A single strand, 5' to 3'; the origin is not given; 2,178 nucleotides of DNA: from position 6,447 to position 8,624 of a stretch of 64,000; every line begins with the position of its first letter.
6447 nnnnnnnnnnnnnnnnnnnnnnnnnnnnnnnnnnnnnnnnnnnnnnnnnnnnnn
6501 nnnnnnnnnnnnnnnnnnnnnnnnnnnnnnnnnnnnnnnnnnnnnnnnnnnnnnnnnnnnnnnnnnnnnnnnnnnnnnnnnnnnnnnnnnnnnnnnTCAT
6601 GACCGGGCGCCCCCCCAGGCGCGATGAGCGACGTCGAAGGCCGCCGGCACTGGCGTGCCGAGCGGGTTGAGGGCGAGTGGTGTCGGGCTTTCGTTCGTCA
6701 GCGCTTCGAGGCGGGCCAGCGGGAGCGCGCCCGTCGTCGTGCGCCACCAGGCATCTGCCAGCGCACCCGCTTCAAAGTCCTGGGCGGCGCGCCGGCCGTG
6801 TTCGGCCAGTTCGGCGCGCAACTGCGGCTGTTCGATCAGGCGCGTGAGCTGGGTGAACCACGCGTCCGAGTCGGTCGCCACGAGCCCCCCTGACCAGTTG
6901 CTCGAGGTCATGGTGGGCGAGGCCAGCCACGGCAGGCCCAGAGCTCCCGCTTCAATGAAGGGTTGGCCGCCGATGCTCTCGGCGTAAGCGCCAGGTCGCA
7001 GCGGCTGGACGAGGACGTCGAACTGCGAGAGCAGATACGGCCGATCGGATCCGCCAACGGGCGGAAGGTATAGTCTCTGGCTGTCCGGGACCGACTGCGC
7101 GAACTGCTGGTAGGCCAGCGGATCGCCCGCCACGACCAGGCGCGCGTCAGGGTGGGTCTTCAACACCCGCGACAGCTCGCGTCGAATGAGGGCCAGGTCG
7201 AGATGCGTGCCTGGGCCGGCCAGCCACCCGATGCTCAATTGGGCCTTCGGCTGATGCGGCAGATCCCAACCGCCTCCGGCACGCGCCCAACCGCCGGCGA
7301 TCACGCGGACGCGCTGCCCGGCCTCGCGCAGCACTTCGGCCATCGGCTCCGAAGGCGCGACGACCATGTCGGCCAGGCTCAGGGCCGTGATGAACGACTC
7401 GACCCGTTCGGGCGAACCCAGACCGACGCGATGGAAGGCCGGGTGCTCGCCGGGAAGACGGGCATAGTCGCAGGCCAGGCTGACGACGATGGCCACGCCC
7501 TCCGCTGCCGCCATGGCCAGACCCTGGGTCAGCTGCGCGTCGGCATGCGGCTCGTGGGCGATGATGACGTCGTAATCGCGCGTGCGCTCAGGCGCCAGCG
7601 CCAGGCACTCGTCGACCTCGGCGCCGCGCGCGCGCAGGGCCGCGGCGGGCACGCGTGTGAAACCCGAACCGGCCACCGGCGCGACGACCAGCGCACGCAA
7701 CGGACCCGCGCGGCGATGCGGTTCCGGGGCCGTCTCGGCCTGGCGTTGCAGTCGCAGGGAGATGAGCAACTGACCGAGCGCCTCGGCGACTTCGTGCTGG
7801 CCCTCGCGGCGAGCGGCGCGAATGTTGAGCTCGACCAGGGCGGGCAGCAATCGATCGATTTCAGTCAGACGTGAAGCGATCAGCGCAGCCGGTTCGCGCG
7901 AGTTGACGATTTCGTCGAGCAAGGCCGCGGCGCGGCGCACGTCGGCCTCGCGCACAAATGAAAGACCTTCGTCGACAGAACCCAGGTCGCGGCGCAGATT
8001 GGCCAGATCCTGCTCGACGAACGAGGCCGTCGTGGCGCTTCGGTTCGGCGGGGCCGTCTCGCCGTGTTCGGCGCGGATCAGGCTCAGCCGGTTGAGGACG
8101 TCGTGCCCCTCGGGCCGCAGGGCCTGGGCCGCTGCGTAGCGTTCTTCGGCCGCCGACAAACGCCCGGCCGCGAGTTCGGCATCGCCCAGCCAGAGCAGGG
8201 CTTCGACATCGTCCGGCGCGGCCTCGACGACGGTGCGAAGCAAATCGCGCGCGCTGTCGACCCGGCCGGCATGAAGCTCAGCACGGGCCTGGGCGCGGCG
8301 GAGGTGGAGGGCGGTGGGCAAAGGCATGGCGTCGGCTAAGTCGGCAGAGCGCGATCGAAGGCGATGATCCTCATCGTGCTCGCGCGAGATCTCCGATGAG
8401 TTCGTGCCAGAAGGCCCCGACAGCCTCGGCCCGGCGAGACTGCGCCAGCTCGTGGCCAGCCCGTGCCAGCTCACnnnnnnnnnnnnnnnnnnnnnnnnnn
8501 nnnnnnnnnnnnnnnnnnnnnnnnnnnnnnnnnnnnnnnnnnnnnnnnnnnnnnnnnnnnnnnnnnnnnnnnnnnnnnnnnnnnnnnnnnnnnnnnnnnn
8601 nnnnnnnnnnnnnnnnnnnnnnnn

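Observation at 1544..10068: Six-gene translationally coupled operon: paralogous TPR-glycosyltransferases flanking a Cys-less FGE/SUMF1-family protein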

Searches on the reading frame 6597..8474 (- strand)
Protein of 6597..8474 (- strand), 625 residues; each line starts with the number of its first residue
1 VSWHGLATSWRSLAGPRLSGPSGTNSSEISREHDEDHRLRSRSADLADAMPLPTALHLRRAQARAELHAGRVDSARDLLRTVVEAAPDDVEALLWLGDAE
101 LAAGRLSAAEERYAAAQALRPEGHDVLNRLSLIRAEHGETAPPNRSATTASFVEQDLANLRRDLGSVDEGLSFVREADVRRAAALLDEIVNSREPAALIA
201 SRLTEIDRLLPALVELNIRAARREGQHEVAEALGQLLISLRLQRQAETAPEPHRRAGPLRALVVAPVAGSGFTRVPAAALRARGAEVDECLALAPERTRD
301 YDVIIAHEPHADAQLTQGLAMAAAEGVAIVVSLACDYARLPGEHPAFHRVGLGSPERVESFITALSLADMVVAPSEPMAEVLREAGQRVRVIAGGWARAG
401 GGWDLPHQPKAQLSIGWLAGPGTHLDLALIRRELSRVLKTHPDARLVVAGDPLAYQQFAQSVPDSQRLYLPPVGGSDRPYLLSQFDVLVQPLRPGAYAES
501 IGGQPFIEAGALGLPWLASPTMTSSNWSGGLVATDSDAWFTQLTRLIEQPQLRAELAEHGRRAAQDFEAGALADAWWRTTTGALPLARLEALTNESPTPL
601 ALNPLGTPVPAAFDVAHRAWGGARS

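Call 4: search_protein_families(library=pfam, proteins=[window:6597-8474:-], max_evalue=0.01)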
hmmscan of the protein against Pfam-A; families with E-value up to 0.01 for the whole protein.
window:6597-8474:- (625 aa): 9 families
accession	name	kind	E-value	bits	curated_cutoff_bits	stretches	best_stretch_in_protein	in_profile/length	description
PF13432.12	TPR_16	-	4e-09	37.2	32.7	1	61-122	2-63/65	Tetratricopeptide repeat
PF13692.12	Glyco_trans_1_4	-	1.2e-07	32.5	27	1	430-548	20-141/142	Glycosyl transferases group 1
PF14559.12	TPR_19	-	1.3e-07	32.3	25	1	67-122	2-57/68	Tetratricopeptide repeat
PF13439.12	Glyco_transf_4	-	3.3e-06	27.7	28.5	1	297-395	69-165/170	Glycosyltransferase Family 4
PF13428.12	TPR_14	-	8.5e-05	23.3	23.5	1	58-98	3-43/44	Tetratricopeptide repeat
PF13524.12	Glyco_trans_1_2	-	0.00016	22.1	25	1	431-564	1-129/144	Glycosyl transferase-like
PF13174.12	TPR_6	-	0.0019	19.2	26.3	0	62-88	6-32/33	Tetratricopeptide repeat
PF00534.26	Glycos_transf_1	-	0.0065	16.5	26.4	0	436-562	39-171/172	Glycosyl transferases group 1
PF07719.23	TPR_2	-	0.0071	16.8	27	0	91-122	2-33/34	Tetratricopeptide repeat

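Call 5: search_protein_families(library=ncbifam, proteins=[window:6597-8474:-], max_evalue=0.01)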
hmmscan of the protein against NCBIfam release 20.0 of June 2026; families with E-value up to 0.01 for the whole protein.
window:6597-8474:- (625 aa): 7 families
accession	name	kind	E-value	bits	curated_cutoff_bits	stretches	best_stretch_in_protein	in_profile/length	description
TIGR02917.1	PEP_TPR_lipo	equivalog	3.3e-07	28.6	312.2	1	56-145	159-248/899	XrtA/PEP-CTERM system TPR-repeat protein PrsT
NF040959.1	MamA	equivalog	7.6e-06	25.5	200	1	60-134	41-117/204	magnetosome protein MamA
NF033920.0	C39_PA2778_fam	equivalog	1.8e-05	24.3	150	1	57-150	156-250/255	PA2778 family cysteine peptidase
NF038229.1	Glyco4_Geo_Pelo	equivalog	0.003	16.6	400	1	434-564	183-316/338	GPMC system family 4 glycosyltransferase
TIGR03939.1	PGA_TPR_OMP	equivalog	0.0071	14.6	366.65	0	58-122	397-461/800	poly-beta-1,6 N-acetyl-D-glucosamine export porin PgaA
TIGR02521.1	type_IV_pilW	equivalog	0.0085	15.7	154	0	66-128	41-103/234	type IV pilus biogenesis/stability protein PilW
NF008520.0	PRK11447.1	equivalog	0.0092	13.8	858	0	60-136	355-432/1157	cellulose synthase complex outer membrane protein BcsC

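Call 25: find_homologous_proteins(query=window:6597-8327:-, max_evalue=0.00001)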
Query window:6597-8327:- (576 aa): 11 proteins with E <= 0.00001 among 8000 candidates.
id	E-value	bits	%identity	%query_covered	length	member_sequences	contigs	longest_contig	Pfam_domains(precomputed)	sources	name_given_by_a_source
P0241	0.0e+0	1146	93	100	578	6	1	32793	PF14559.13,PF13524.13,PF13432.13,PF13428.13,PF13439.13,PF13692.13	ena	-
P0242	0.0e+0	1122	90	100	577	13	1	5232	PF14559.13,PF13524.13,PF13432.13,PF13439.13,PF13692.13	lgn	-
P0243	1.2e-281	954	77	100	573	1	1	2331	PF14559.13,PF13432.13,PF13428.13,PF13439.13,PF13692.13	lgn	-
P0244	1.7e-242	824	69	100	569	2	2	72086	PF14559.13,PF13524.13,PF13432.13,PF13439.13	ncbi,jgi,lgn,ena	-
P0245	4.1e-242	823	70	98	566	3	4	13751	PF14559.13,PF13432.13,PF13692.13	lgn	-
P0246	6.5e-239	813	69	100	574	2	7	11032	PF14559.13,PF13432.13,PF13439.13,PF13692.13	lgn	-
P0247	6.8e-234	796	69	95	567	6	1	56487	PF14559.13,PF00534.27,PF13432.13,PF13692.13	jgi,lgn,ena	-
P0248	1.8e-85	306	36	91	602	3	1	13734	PF14559.13,PF13524.13,PF13428.13,PF07719.24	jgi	jgi:tetratricopeptide (TPR) repeat protein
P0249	3.7e-85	305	35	90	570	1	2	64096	PF13432.13,PF13428.13,PF13174.13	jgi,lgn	jgi:glycosyltransferase involved in cell wall biosynthesis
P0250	1.3e-83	300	34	92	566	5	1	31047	PF14559.13,PF13424.13,PF13432.13,PF13428.13,PF07719.24,PF13692.13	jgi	-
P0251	1.1e-14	73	31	49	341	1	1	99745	PF13692.13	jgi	jgi:glycosyltransferase involved in cell wall biosynthesis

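Call 30: search_solved_structures(query=window:6597-8327:-, max_evalue=0.01)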
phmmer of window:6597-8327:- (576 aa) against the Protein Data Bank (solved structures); distinct sequences matched with E-value up to 0.01: 5.
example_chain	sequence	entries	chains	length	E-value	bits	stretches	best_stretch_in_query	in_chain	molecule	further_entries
1w3b_A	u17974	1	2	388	2.9e-05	26.5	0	19-126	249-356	UDP-N-ACETYLGLUCOSAMINE--PEPTIDE N-ACETYLGLUCOSAMINYLTRANSFERASE 110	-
6eou_A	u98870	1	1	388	2.9e-05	26.4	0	19-126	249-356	UDP-N-acetylglucosamine--peptide N-acetylglucosaminyltransferase 110 kDa subunit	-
7yeh_B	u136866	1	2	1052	0.00033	23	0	19-123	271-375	UDP-N-acetylglucosamine--peptide N-acetylglucosaminyltransferase 110 kDa subunit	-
7yea_A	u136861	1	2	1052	0.00034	22.9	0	19-123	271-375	UDP-N-acetylglucosamine--peptide N-acetylglucosaminyltransferase 110 kDa subunit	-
7ntf_A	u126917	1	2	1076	0.00036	22.8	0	19-123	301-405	Isoform 1 of UDP-N-acetylglucosamine--peptide N-acetylglucosaminyltransferase 110 kDa subu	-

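Call 41: predict_structure(alignment_id=A2)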
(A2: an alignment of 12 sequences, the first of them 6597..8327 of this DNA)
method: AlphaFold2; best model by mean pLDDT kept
length: 576 residues; sequences in the alignment: 12
mean_pLDDT: 77.1   pTM: 0.54
mean pLDDT of the five models: 77.1, 73.5, 73.1, 72.9, 72.5
residues with pLDDT >= 90: 141; 70-90: 297; 50-70: 59; < 50: 79
segments of 3 or more residues with pLDDT < 50: 1-3, 90-108, 114-123, 199-204, 350-353, 545-576
pLDDT, mean of each block of 10 residues (from residue 1): 68 89 93 92 94 91 93 84 73 40 46 43 65 88 86 83 84 78 73 53 61 80 72 88 80 91 88 88 81 67 81 91 86 86 64 53 87 75 91 92 87 90 77 88 73 78 88 80 90 95 92 84 86 82 52 32 34 29
secondary structure, 60 per line:
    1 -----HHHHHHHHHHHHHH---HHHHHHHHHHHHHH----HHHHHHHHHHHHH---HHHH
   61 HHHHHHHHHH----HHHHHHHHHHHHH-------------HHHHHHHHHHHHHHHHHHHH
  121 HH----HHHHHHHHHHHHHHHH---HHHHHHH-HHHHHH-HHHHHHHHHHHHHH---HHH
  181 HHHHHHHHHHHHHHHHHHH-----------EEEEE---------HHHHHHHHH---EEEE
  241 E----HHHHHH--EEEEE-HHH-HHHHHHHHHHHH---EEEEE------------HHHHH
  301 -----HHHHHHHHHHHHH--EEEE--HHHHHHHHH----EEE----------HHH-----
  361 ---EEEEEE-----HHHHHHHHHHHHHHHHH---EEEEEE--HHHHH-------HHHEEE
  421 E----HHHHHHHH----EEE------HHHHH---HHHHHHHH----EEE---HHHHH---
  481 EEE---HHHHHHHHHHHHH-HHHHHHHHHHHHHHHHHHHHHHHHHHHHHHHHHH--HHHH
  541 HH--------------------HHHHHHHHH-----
elements in order: H6-19 H23-36 H41-53 H57-70 H75-87 H101-122 H127-142 H146-152 H154-159 H161-174 H178-199 E211-215 H225-233 E237-241 H246-251 E254-258 H264-275 E279-283 H296-300 H306-318 E321-324 H327-335 E340-342 E364-369 H375-391 E395-400 H403-407 E418-421 H426-433 E438-440 H447-451 H455-462 E467-469 H473-477 E481-483 H487-499 H501-534 H537-542 H563-571

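Call 47: fold_search(model_id=the predicted structure, library=pdb)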
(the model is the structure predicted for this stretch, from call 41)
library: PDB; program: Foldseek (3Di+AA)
matches with E <= 10: 1706; with E <= 0.001: 258
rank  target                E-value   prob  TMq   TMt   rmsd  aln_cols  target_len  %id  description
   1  8dth_B                3.1e-11  1.00  0.22  0.19  22.2       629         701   14  Cryo-EM structure of Arabidopsis SPY alternative conformation 2 (released 2023-03-08)
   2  5djs_A                1.3e-10  1.00  0.24  0.26  20.8       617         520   14  Thermobaculum terrenum O-GlcNAc transferase mutant - K341M (released 2015-10-28)
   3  8dtg_A                1.5e-10  1.00  0.23  0.17  22.5       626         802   13  Cryo-EM structure of Arabidopsis SPY alternative conformation 1 (released 2023-03-08)
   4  2xgo_B                2.9e-10  1.00  0.22  0.23  20.5       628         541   17  XcOGT in complex with UDP-S-GlcNAc (released 2010-08-25)
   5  8dtf_A                3.0e-10  1.00  0.23  0.17  22.0       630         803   13  Cryo-EM structure of the full length Arabidopsis SPY with complete TPRs (released 2023-03-08)
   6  5a01_A                3.8e-10  1.00  0.22  0.19  27.2       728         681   11  O-GlcNAc transferase from Drososphila melanogaster (released 2016-04-27)
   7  8dti_A                3.9e-10  1.00  0.23  0.21  22.2       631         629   14  Cryo-EM structure of Arabidopsis SPY in complex with GDP-fucose (released 2023-03-08)
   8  2jlb_A                4.1e-10  1.00  0.23  0.24  20.3       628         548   17  Xanthomonas campestris putative OGT (XCC0866), complex with UDP- GlcNAc phosphonate analogue (released 2008-11-25)
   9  8dtg_B                6.2e-10  1.00  0.21  0.17  24.1       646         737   13  Cryo-EM structure of Arabidopsis SPY alternative conformation 1 (released 2023-03-08)
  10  2vsy_A                8.1e-10  1.00  0.23  0.24  20.2       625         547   17  Xanthomonas campestris putative OGT (XCC0866), apostructure (released 2008-11-18)
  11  2xgm_B                9.6e-10  1.00  0.23  0.24  20.4       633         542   16  Substrate and product analogues as human O-GlcNAc transferase inhibitors. (released 2010-08-25)
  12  2xgm_A                1.9e-09  1.00  0.23  0.25  20.1       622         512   15  Substrate and product analogues as human O-GlcNAc transferase inhibitors. (released 2010-08-25)
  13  1v4v_A                2.6e-09  1.00  0.25  0.36  14.0       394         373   15  Crystal Structure Of UDP-N-Acetylglucosamine 2-Epimerase From Thermus Thermophilus HB8 (released 2003-12-02)
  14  4gyy_A                2.6e-09  1.00  0.23  0.19  26.8       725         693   12  Crystal structure of human O-GlcNAc Transferase with UDP-5SGlcNAc and a peptide substrate (released 2012-10-31)
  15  4xif_A                2.8e-09  1.00  0.23  0.19  27.3       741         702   13  Human OGT in complex with UDP-5S-GlcNAc and substrate peptide (keratin-7) (released 2015-08-05)
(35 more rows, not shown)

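Call 65: search_dna_similar(query=window:6597-8327:-, collection=plasmids, mode=protein, max_evalue=0.001, max_rows=25)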
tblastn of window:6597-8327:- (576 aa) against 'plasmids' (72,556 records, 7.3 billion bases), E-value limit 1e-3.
Records with a match: 5; places in all: 5; records where one place covers at least 80% of the query: 0.
Best place of each record, by identity: <60% 5.
By first word of the organism name: Aminobacter 1; Streptococcus 1; Variovorax 1; Methylovirgula 1; Azospirillum 1.
By predicted mobility (MOB-suite, as given by PLSDB): non-mobilizable 5.
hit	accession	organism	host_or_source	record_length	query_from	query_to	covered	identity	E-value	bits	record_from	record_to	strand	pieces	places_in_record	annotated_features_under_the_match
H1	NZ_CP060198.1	Aminobacter sp. MDW-2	cell culture,soil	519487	264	513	43%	26.4%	2e-9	68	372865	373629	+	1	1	glycosyltransferase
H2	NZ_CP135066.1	Streptococcus suis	Homo sapiens,ascitic fluid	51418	304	511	36%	24.1%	1e-3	50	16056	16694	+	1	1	rhamnan synthesis F family protein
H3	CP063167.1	Variovorax paradoxus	-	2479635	364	514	26%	30.2%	6e-8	64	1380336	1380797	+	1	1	glycosyltransferase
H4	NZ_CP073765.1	Methylovirgula sp. HY1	soil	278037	364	514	26%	30.1%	4e-6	57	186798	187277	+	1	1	methyltransferase domain-containing protein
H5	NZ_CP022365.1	Azospirillum sp. TSH58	single cell,paddy soils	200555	366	504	24%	29.5%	6e-6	57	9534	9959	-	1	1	glycosyltransferase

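Call 66: get_annotated_region(hit=H1, flank=8000)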
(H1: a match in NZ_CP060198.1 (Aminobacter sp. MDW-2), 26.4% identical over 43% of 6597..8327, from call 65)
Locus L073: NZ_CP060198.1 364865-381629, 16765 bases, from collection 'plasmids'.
description: Aminobacter sp. MDW-2 plasmid pMDW1, complete sequence
organism: Aminobacter sp. MDW-2 (NCBI taxid 2666139)
taxonomy: Bacteria; Pseudomonadota; Alphaproteobacteria; Hyphomicrobiales; Phyllobacteriaceae; Aminobacter; Aminobacter sp. MDW-2
host: -; source: cell culture,soil; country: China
typing (MOB-suite, as given by PLSDB): non-mobilizable
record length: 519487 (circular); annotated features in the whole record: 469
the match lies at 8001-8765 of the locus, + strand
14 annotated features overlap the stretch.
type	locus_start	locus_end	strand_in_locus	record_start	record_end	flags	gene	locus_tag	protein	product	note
CDS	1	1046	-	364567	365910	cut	glnT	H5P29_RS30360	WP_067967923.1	type III glutamate--ammonia ligase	GO:0006542 - glutamine biosynthetic process [Evidence IEA]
CDS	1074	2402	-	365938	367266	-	-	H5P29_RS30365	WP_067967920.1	FMN-binding glutamate synthase family protein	GO:0006537 - glutamate biosynthetic process [Evidence IEA]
CDS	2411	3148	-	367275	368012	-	-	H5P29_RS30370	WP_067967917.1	GXGXG domain-containing protein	-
CDS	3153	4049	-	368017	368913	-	-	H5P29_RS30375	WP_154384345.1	glutamine amidotransferase family protein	-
CDS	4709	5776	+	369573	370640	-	-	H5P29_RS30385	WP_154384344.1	acyltransferase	-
CDS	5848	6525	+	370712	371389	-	-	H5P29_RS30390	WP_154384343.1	methyltransferase domain-containing protein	-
CDS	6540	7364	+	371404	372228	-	-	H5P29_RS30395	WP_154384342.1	methyltransferase domain-containing protein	-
CDS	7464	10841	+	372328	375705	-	-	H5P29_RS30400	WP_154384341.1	glycosyltransferase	-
CDS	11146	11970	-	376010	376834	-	-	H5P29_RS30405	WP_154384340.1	hypothetical protein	-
CDS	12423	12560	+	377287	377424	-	-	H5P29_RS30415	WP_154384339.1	hypothetical protein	-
CDS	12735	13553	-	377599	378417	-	-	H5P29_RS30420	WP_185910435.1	rhamnan synthesis F family protein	-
CDS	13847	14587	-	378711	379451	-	-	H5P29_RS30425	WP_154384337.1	XRE family transcriptional regulator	-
CDS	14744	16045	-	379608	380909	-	-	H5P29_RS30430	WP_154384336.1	DUF4147 domain-containing protein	-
CDS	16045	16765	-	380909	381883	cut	-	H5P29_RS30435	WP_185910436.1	D-glycerate dehydrogenase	-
